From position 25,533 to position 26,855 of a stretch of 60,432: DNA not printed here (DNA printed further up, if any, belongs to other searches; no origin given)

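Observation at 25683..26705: CapRel-like fused toxSAS (RelA/SpoT synthetase domain + C-terminal sensor) defense gene on the minus strand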

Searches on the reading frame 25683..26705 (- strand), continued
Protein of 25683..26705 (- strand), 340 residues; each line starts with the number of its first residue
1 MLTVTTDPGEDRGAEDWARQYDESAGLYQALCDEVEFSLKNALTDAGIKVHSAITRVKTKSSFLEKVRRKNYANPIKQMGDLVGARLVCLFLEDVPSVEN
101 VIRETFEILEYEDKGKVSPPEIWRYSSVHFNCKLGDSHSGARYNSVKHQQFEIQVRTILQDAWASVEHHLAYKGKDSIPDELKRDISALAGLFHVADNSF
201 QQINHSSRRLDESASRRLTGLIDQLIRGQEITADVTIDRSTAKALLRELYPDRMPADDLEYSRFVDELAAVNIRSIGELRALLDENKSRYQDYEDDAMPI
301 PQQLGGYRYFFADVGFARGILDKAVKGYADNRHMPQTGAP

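Call 61: find_related_loci(query=A1, collection=genome_contigs, flank=10000)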
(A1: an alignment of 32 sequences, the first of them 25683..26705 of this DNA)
Query A1 (340 aa) in genome_contigs; peptide patterns used: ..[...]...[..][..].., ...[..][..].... (x = any residue, [..] = any of these).
600 stretches matched a pattern (row limit reached: there are more); 564 encode a relative of the query (tblastn E <= 1e-3); the best 80 are kept; 80 distinct loci.
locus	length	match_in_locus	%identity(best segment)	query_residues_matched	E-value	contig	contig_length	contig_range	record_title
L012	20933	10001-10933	46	9-322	1e-87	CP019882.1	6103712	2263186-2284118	Mycolicibacterium litorale strain F4 chromosome, complete genome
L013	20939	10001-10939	48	16-332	1e-87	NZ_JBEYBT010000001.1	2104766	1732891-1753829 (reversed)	Nocardia sp. NPDC019395 NPDC019395_91_H9.ctg-0001, whole genome shotgun sequence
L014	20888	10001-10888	45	17-318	5e-85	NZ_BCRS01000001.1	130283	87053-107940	Mycolicibacterium vaccae NBRC 14118 = CIP 105934 strain NBRC 14118, whole genome shotgun sequence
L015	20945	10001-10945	45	17-332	7e-83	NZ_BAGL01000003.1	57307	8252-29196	Nocardia transvalensis NBRC 15921, whole genome shotgun sequence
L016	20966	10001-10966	43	13-336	7e-76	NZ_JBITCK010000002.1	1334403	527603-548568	Nocardia sp. NPDC051750 NPDC051750_406_C12.ctg-0002, whole genome shotgun sequence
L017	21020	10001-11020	40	11-336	6e-75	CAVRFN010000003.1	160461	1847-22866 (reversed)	MAG: uncultured Actinomycetota bacterium isolate MFD04935.bin.2.126 genome assembly, contig: contig_12308, whole genome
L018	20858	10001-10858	44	7-288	1e-69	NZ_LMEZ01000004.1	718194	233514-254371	Mycobacterium sp. Root135 contig_2, whole genome shotgun sequence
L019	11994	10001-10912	41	4-283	1e-64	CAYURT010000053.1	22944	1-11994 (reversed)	MAG TPA_asm: uncultured Mycobacterium sp. isolate binchicken_co334_124 genome assembly, contig: NODE_3717_length_22944_c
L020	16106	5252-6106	40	2-296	2e-64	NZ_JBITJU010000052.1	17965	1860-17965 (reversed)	Kribbella sp. NPDC050124 NPDC050124_53_C6.ctg-0052, whole genome shotgun sequence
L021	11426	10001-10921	38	19-338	1e-63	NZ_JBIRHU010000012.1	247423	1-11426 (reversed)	Streptomyces sp. NPDC017890 NPDC017890_265_D5.ctg-0012, whole genome shotgun sequence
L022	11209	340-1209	39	34-331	1e-63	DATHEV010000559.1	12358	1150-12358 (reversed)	MAG TPA_asm: Iamia sp. isolate SMAG_U12430 k141_902413, whole genome shotgun sequence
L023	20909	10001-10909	39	4-298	2e-60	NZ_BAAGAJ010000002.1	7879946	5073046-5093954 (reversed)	Krasilnikovia sp. MM14-A1259 sequence2, whole genome shotgun sequence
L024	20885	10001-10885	40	13-321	1e-59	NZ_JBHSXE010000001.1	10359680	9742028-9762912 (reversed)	Actinomadura yumaensis strain JCM 3369 GCM70025891_17, whole genome shotgun sequence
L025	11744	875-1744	34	19-322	4e-55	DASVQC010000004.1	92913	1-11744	MAG TPA_asm: Pyrinomonadaceae bacterium isolate SMAG_U3196 k141_129093, whole genome shotgun sequence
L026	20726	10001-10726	40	15-265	9e-55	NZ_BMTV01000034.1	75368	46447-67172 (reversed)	Streptomyces roseolus strain JCM 4411 sequence34, whole genome shotgun sequence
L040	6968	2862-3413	44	20-203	6e-44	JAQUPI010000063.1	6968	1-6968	MAG: Candidatus Omnitrophota bacterium isolate STD1_220 NODE_36439_length_6968_cov_4.001462_Sandtown_D1, whole genome sh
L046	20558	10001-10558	46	18-203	2e-41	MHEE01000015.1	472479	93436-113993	MAG: Nitrospirae bacterium GWF2_44_13 gwf2_scaffold_38, whole genome shotgun sequence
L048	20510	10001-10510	40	29-200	6e-39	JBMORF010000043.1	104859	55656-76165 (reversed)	MAG: Thermodesulfobacteriota bacterium isolate Betzabe_MAG173 MAG173_43, whole genome shotgun sequence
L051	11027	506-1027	41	20-200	1e-36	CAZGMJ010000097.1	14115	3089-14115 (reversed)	MAG TPA_asm: uncultured Pirellulales bacterium isolate binchicken_co17_417 genome assembly, contig: NODE_9919_length_141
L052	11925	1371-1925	37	16-201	4e-35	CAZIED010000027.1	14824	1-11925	MAG TPA_asm: uncultured Pirellulales bacterium isolate binchicken_co283_240 genome assembly, contig: NODE_2561_length_14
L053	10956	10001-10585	37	16-206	1e-34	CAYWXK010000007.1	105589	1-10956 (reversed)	MAG TPA_asm: uncultured Pirellulales bacterium isolate binchicken_co103_415 genome assembly, contig: NODE_98_length_1055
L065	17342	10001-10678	31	1-225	5e-27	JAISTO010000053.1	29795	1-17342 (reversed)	MAG: Treponema sp. isolate Md513_bin18 k119_127233, whole genome shotgun sequence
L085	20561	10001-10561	34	19-203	7e-26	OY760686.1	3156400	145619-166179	MAG: Spirochaetota bacterium isolate b615e79e-4617-45ea-95f9-f7a736470f88 genome assembly, chromosome: 1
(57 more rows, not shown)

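Call 66: search_protein_families(library=pfam, alignment_id=A3, max_evalue=0.00001)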
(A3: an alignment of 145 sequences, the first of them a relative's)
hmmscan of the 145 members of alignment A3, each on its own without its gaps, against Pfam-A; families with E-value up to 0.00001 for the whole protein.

A. member 1, L012:8720-9181:+ (154 aa): 2 families
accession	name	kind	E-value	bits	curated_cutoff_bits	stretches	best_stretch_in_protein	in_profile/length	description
PF00578.27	AhpC-TSA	-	5e-34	117.3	26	1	5-130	1-123/124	AhpC/TSA family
PF08534.16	Redoxin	-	3.8e-18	66.1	26.6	1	5-137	2-137/148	Redoxin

B. families by the number of members that match (of 145 scanned): 123 families (the first 25 are shown)
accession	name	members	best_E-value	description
PF00589.27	Phage_integrase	5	1.3e-37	Phage integrase family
PF00005.33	ABC_tran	3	3.2e-32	ABC transporter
PF01381.28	HTH_3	3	2e-07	Helix-turn-helix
PF13701.12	DDE_Tnp_1_4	2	5.5e-58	Transposase DDE domain group 1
PF13391.12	HNH_2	2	1.1e-14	HNH endonuclease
PF13304.12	AAA_21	2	3.5e-12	AAA domain, putative AbiEii toxin, Type IV TA system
PF13560.12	HTH_31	2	1.8e-08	Helix-turn-helix domain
PF01844.29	HNH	2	2.6e-06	HNH endonuclease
PF00890.30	FAD_binding_2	1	2.2e-106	FAD binding domain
PF10609.15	ParA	1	5e-106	NUBPL iron-transfer P-loop NTPase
PF13310.11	Virulence_RhuM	1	5.3e-106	Virulence protein RhuM family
PF00012.26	HSP70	1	6.2e-102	Hsp70 protein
PF00488.27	MutS_V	1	1.3e-83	MutS domain V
PF06626.17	DUF1152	1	5.9e-82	Protein of unknown function (DUF1152)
PF04107.18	GCS2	1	1.2e-63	Glutamate-cysteine ligase family 2(GCS2)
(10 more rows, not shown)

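Call 67: search_protein_families(library=padloc, alignment_id=A3, max_evalue=1e-10)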
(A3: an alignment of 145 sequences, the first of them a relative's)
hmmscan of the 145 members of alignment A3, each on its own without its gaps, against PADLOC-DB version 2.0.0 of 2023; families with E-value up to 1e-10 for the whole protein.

A. member 1, L012:8720-9181:+ (154 aa): 0 families

B. families by the number of members that match (of 145 scanned): 64 families (the first 25 are shown)
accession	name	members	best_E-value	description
PDLC04135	mad3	3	1.2e-30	mads_3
PDLC02980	AriA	2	1.7e-13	-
PDLC04852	PDC-S05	1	2.3e-144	-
PDLC04853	PDC-S05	1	7.9e-135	-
PDLC04851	PDC-S05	1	5.4e-126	-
PDLC04868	PDC-S05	1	9.3e-114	-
PDLC04864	PDC-S05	1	5.6e-108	-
PDLC04843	PDC-S05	1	6.7e-104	-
PDLC04871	PDC-S05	1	1.3e-100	-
PDLC04870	PDC-S05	1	1.3e-73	-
PDLC04876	PDC-S05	1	8.6e-65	-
PDLC04854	PDC-S05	1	2.8e-46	-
PDLC04965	PDC-S23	1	3.4e-45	-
PDLC04872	PDC-S05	1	8.6e-45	-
PDLC04964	PDC-S23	1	2.2e-44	-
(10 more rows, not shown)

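Call 70: search_protein_families(library=pfam, proteins=[L046:9630-9971:+, L051:139-483:+, L052:1020-1349:+, L048:9570-9938:+, L053:9650-9979:+, L065:10010-11263:+, L085:9890-11176:+, L040:2847-3806:+], max_evalue=0.05)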
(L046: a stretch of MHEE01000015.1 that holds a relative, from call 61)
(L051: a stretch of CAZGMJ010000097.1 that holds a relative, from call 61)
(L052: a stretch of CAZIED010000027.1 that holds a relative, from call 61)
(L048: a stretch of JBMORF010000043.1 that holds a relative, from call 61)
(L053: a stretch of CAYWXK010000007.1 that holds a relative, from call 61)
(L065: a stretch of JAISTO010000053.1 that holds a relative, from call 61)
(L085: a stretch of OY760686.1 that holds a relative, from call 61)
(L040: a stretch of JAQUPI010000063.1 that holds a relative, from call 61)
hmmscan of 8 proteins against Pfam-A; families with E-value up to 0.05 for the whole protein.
L046:9630-9971:+ (114 aa): 1 family
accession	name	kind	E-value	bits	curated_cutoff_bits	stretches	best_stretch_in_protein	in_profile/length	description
PF16518.11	GrlR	-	0.0022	18.6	26.8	1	6-109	1-105/110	T3SS negative regulator,GrlR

L051:139-483:+ (115 aa): 1 family
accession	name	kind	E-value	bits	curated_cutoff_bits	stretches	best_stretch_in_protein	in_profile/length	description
PF16518.11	GrlR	-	0.0039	17.7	26.8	1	2-85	2-82/110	T3SS negative regulator,GrlR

L052:1020-1349:+ (110 aa): 0 families

L048:9570-9938:+ (123 aa): 1 family
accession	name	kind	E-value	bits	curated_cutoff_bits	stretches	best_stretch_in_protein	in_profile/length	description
PF16518.11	GrlR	-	0.00035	21.1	26.8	1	18-96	4-81/110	T3SS negative regulator,GrlR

L053:9650-9979:+ (110 aa): 0 families

L065:10010-11263:+ (418 aa): 17 families
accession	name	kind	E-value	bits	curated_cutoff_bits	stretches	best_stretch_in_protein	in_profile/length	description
PF00515.34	TPR_1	-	4.1e-19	68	27.8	3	370-400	2-32/34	Tetratricopeptide repeat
PF04607.23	RelA_SpoT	-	4.7e-19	69.2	27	1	47-171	1-110/113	Region found in RelA / SpoT proteins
PF07719.23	TPR_2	-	5.2e-14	51.6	27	2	370-400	2-32/34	Tetratricopeptide repeat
PF13432.12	TPR_16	-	1.3e-11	45.2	32.7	1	309-369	5-65/65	Tetratricopeptide repeat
PF13371.12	TPR_9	-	9.2e-09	35.6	35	1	345-402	5-62/73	Tetratricopeptide repeat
PF13424.12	TPR_12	-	5.6e-05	23.7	30.1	1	301-365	10-75/77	Tetratricopeptide repeat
PF25575.1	TPR_BSK1_C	-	0.00085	19.6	42.2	0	274-341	52-117/118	Serine/threonine-protein kinase BSK1-like, TPR repeats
PF14559.12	TPR_19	-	0.0011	19.7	25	0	350-398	6-54/68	Tetratricopeptide repeat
PF13414.12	TPR_11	-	0.0024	18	26.8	0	349-380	8-39/42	TPR repeat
PF13181.12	TPR_8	-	0.0034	17.9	25.7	0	306-331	6-31/34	Tetratricopeptide repeat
PF13174.12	TPR_6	-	0.0038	18.2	26.3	0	337-360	2-25/33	Tetratricopeptide repeat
PF13428.12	TPR_14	-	0.0041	18.1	23.5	0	344-377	10-43/44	Tetratricopeptide repeat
PF13374.12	TPR_10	-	0.01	16.3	27.5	0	371-397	4-30/42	Tetratricopeptide repeat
PF12895.13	ANAPC3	-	0.027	15.2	27.2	0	278-359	3-80/82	Anaphase-promoting complex, cyclosome, subunit 3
PF23914.1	TPR_CcmH_CycH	-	0.027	14.7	42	0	342-378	57-93/158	Cytochrome c-type biogenesis protein H TPR domain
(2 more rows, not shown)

L085:9890-11176:+ (429 aa): 15 families
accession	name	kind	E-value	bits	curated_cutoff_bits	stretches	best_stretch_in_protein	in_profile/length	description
PF00515.34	TPR_1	-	1.5e-22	78.9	27.8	3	315-346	3-34/34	Tetratricopeptide repeat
PF04607.23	RelA_SpoT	-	3e-21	76.2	27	1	73-194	1-110/113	Region found in RelA / SpoT proteins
PF07719.23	TPR_2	-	4e-18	64.4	27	3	315-346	3-34/34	Tetratricopeptide repeat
PF13181.12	TPR_8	-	1.7e-12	46.9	25.7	1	381-413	1-33/34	Tetratricopeptide repeat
PF13371.12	TPR_9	-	1.2e-10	41.7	35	2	329-378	11-60/73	Tetratricopeptide repeat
PF13424.12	TPR_12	-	7.1e-09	36.2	30.1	1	315-376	5-74/77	Tetratricopeptide repeat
PF13414.12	TPR_11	-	6e-08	32.7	26.8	1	325-356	6-37/42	TPR repeat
PF13431.12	TPR_17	-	8.8e-06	26.1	24.4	1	336-367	2-33/34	Tetratricopeptide repeat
PF13374.12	TPR_10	-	1.2e-05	25.6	27.5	0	388-412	9-33/42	Tetratricopeptide repeat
PF13432.12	TPR_16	-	0.0002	22.1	32.7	0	362-409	12-59/65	Tetratricopeptide repeat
PF25575.1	TPR_BSK1_C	-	0.00061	20.1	42.2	0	350-385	80-115/118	Serine/threonine-protein kinase BSK1-like, TPR repeats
PF04212.24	MIT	-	0.019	15.5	30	0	325-363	23-61/66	MIT (microtubule interacting and transport) domain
PF25570.1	TPR_DENND3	-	0.02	15.3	27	0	291-337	26-71/115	DENND3-like, TPR repeats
PF16309.10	DUF4951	-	0.026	15.1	27.3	0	341-381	46-83/99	Domain of unknown function (DUF4951)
PF14559.12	TPR_19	-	0.046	14.5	25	0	361-402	5-46/68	Tetratricopeptide repeat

L040:2847-3806:+ (320 aa): 2 families
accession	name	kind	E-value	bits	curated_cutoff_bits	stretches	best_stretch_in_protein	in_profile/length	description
PF04607.23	RelA_SpoT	-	2.7e-18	66.7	27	1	42-161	2-111/113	Region found in RelA / SpoT proteins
PF14389.11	Lzipper-MIP1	-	0.0036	18.1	32.2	1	135-178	20-63/84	Leucine-zipper of ternary complex factor MIP1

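Call 86: search_protein_families(library=phrogs, proteins=[window:25686-26705:-], max_evalue=0.001)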
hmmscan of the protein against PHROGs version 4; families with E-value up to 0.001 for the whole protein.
window:25686-26705:- (340 aa): 4 families
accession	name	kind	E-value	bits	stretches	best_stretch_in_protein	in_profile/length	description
phrog_9640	-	unknown function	7.1e-38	131.8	1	17-220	7-217/365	-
phrog_32462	-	unknown function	3.4e-22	79.9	1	31-202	28-202/330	-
phrog_4773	-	unknown function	1.8e-08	34.9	1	37-165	56-180/353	-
phrog_2211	-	unknown function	6e-08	33.4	1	53-199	78-230/395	-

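Call 87: find_encoding_contigs(protein=P0003, flank=8000, max_places=2)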
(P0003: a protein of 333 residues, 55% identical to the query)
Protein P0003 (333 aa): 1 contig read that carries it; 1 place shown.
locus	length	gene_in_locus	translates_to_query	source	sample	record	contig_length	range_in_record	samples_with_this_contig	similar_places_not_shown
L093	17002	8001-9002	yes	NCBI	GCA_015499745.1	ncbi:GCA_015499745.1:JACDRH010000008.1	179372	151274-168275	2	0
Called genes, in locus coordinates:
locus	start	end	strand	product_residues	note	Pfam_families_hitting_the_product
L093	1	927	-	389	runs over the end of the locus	-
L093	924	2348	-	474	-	PF05133:SPP1_portal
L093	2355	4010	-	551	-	-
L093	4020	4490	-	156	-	PF25673:Terminase_7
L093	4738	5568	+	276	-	-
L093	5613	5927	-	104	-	-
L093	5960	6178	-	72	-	-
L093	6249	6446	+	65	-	-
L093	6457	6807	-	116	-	-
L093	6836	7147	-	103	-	-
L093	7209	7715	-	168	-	-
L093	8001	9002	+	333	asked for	PF04607:RelA_SpoT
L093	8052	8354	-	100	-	-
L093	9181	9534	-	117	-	-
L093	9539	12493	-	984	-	-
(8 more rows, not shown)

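Call 88: find_encoding_contigs(protein=P0002, flank=8000, max_places=2)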
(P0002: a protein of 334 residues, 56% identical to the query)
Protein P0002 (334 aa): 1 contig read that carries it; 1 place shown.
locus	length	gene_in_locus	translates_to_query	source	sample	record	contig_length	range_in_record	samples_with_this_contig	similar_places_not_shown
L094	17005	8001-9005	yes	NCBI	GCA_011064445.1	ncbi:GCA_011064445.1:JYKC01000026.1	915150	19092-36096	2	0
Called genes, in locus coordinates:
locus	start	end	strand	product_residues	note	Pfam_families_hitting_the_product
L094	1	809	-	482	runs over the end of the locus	PF05133:SPP1_portal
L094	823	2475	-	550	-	-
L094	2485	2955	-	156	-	PF25673:Terminase_7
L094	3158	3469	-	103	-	PF11829:DUF3349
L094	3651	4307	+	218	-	PF01895:PhoU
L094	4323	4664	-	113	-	-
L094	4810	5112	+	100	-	PF02467:Whib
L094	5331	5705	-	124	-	PF00376:MerR, PF13411:MerR_1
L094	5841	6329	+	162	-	PF00011:HSP20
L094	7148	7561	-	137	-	-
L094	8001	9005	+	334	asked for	PF04607:RelA_SpoT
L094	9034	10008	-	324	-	-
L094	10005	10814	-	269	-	-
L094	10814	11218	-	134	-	PF14216:DUF4326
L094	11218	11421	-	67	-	-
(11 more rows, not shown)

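Call 91: find_encoding_contigs(protein=P0092, flank=3000, max_places=1)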
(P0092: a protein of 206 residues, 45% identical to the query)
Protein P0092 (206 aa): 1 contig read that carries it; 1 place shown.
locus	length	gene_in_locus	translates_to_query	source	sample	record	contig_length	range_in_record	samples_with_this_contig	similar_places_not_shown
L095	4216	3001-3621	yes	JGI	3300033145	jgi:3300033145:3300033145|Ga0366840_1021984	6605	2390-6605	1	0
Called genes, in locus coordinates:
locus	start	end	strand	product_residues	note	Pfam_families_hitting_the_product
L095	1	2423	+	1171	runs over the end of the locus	PF13476:AAA_23, PF13514:AAA_27, PF02463:SMC_N (weak)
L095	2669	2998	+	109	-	-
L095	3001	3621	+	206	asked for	PF04607:RelA_SpoT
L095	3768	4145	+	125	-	PF08937:ThsB_TIR, PF13676:TIR_2 (weak)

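Call 92: find_encoding_contigs(protein=P0114, flank=3000, max_places=1)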
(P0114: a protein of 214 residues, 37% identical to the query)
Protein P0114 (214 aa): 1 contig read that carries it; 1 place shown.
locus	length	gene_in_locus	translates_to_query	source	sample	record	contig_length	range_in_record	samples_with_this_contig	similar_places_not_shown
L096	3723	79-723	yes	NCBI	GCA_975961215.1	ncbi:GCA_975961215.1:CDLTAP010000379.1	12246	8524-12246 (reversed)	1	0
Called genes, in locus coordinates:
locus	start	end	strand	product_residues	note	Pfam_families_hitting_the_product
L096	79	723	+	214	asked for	PF04607:RelA_SpoT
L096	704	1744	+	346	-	PF13177:DNA_pol3_delta2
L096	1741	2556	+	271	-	PF04468:PSP1, PF28472:PSP1_3rd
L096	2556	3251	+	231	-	-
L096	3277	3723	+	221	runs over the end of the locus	PF13590:DUF4136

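Call 95: find_related_loci(query=A1, collection=viral_contigs, flank=6000)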
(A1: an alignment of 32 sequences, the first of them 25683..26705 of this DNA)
Query A1 (340 aa) in viral_contigs; peptide patterns used: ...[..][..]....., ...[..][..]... (x = any residue, [..] = any of these).
19 stretches matched a pattern; 5 encode a relative of the query (tblastn E <= 1e-3); 5 distinct loci.
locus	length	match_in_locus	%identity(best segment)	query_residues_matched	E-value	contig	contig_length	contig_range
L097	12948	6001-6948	36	1-323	2e-59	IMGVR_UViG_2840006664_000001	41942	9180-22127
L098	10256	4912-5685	35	19-283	1e-51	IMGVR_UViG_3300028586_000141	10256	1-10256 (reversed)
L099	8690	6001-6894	33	16-321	1e-47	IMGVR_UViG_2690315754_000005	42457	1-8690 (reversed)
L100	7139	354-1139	31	21-295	6e-46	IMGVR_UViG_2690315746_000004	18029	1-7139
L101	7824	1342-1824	36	56-217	3e-23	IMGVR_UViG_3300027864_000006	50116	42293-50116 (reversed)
